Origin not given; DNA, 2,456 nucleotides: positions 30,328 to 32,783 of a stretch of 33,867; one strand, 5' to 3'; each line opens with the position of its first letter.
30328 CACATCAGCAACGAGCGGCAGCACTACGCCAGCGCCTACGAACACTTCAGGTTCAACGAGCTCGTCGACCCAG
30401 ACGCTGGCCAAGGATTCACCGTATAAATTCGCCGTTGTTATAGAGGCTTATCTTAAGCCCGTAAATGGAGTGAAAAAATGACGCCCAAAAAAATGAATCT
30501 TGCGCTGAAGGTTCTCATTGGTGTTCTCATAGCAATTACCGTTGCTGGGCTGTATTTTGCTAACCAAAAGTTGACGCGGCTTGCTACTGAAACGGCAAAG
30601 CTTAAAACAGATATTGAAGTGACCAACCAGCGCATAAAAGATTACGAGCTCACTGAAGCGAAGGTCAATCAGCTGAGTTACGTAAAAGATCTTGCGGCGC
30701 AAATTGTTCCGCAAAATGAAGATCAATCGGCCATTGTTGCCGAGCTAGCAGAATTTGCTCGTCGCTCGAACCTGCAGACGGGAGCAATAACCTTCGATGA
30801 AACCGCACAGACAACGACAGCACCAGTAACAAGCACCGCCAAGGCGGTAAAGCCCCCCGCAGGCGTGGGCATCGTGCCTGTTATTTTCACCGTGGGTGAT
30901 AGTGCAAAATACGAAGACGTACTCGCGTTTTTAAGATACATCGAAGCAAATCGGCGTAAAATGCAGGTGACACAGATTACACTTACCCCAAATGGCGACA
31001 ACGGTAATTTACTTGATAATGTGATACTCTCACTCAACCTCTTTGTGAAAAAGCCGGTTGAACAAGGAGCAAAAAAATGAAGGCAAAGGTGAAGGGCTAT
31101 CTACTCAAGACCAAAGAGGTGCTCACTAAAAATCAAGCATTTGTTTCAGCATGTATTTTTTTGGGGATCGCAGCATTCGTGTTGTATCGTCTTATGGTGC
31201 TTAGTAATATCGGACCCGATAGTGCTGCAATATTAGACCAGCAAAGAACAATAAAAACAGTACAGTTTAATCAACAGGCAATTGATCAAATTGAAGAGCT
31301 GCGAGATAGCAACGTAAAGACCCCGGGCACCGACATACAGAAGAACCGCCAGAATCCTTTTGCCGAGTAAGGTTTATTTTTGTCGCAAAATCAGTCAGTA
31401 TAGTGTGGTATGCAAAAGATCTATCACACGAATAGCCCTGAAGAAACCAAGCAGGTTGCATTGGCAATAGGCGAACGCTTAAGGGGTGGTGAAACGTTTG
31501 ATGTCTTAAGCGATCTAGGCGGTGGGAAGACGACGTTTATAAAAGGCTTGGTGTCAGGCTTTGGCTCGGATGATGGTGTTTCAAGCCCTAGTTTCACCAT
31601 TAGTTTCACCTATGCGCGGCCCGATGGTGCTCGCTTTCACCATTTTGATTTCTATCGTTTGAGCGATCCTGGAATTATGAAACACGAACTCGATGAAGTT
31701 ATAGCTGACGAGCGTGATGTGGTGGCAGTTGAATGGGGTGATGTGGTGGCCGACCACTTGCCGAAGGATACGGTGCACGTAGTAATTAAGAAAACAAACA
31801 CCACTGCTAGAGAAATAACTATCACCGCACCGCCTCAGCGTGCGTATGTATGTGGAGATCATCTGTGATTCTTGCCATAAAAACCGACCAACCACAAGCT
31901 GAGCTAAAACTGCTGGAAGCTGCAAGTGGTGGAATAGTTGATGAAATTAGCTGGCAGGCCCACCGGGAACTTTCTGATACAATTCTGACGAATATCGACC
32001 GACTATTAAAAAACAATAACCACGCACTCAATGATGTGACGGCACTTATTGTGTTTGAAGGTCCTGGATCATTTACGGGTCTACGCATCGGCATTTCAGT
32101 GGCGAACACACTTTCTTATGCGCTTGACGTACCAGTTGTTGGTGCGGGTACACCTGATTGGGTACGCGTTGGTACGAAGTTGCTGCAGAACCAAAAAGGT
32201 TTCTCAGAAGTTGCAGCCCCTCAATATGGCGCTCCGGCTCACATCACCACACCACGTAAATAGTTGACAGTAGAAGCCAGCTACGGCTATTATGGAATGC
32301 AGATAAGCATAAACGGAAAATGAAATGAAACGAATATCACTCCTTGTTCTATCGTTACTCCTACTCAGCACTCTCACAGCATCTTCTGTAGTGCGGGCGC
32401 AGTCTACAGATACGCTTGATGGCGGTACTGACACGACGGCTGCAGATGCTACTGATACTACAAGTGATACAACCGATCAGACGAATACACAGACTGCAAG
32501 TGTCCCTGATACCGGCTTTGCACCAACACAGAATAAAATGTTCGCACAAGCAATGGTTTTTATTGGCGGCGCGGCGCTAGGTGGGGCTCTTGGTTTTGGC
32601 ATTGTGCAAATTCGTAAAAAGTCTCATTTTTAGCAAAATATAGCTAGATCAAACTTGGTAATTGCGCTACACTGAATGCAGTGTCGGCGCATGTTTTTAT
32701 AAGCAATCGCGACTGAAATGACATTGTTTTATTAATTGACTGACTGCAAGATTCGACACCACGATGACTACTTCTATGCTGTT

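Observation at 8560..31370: Two type IV pilus loci bracket almost the whole DNA-uptake and recombination gene set: a candidate DNA-acquisition super-locus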

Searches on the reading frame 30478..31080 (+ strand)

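Call 6: search_protein_families(library=pfam, proteins=[window:30478-31080:+], max_evalue=0.01)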
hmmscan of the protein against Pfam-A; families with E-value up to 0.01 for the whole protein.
window:30478-31080:+ (200 aa): 0 families

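Call 15: search_protein_families(library=pfam, proteins=[window:30478-31080:+], max_evalue=10)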
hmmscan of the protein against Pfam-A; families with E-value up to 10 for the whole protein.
window:30478-31080:+ (200 aa): 4 families
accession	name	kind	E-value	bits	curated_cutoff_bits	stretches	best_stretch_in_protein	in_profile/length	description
PF24073.1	DUF7365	-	0.045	14.3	27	1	10-54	10-57/101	Coiled-coil region of unknown function (DUF7365)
PF10883.13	DUF2681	-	0.052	14.3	28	1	9-65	3-63/90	Protein of unknown function (DUF2681)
PF04350.18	PilO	-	0.11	13.1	22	1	32-110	1-79/145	Pilus assembly protein, PilO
PF05103.18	DivIVA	-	0.49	10.8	28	1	30-107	32-110/131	DivIVA protein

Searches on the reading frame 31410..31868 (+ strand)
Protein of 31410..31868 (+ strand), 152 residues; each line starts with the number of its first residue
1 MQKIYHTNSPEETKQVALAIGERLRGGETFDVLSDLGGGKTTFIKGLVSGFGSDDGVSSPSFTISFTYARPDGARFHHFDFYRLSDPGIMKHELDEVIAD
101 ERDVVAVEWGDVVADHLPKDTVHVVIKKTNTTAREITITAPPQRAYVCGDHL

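Call 6: search_protein_families(library=pfam, proteins=[window:31410-31868:+], max_evalue=0.01)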
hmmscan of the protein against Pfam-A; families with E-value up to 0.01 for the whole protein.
window:31410-31868:+ (152 aa): 1 family
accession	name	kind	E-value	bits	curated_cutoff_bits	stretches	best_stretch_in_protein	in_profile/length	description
PF02367.23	TsaE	-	2.3e-27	95.9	26.6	1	8-136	2-128/128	Threonylcarbamoyl adenosine biosynthesis protein TsaE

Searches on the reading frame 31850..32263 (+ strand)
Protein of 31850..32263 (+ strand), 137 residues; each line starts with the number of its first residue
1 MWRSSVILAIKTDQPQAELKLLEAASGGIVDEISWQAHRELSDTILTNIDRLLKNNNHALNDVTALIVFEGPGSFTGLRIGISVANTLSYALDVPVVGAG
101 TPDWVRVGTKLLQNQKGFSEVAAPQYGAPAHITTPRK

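Call 6: search_protein_families(library=pfam, proteins=[window:31850-32263:+], max_evalue=0.01)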
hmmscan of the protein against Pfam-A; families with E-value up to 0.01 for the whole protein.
window:31850-32263:+ (137 aa): 1 family
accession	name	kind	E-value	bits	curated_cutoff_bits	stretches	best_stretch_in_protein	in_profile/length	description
PF00814.31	TsaD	-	2.5e-17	63.9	24.8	1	23-98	14-86/264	tRNA N6-adenosine threonylcarbamoyltransferase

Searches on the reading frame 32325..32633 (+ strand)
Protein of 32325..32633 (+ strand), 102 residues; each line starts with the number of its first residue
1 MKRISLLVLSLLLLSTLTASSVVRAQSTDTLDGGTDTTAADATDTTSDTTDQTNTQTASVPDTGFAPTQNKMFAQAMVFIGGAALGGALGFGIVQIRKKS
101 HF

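Call 8: search_protein_families(library=pfam, proteins=[window:32325-32633:+], max_evalue=0.01)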
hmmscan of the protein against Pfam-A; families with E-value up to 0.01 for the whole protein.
window:32325-32633:+ (102 aa): 1 family
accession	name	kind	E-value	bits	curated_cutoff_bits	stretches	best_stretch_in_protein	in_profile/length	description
PF21827.1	New_glue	-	0.002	18.3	31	1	6-60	4-53/94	New glue protein family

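Call 15: search_protein_families(library=pfam, proteins=[window:32325-32633:+], max_evalue=10)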
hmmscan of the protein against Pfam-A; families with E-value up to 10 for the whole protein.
window:32325-32633:+ (102 aa): 4 families
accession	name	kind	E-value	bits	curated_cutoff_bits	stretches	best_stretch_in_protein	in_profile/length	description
PF21827.1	New_glue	-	0.002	18.3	31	1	6-60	4-53/94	New glue protein family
PF05283.16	MGC-24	-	0.091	13.6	28.5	1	21-85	50-115/140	Multi-glycosylated core protein 24 (MGC-24), sialomucin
PF03229.18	Alpha_GJ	-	0.2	12.7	21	1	16-94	27-106/126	Alphavirus glycoprotein J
PF24213.1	DUF7434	-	1.1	9.8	27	1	76-93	5-22/40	Family of unknown function (DUF7434)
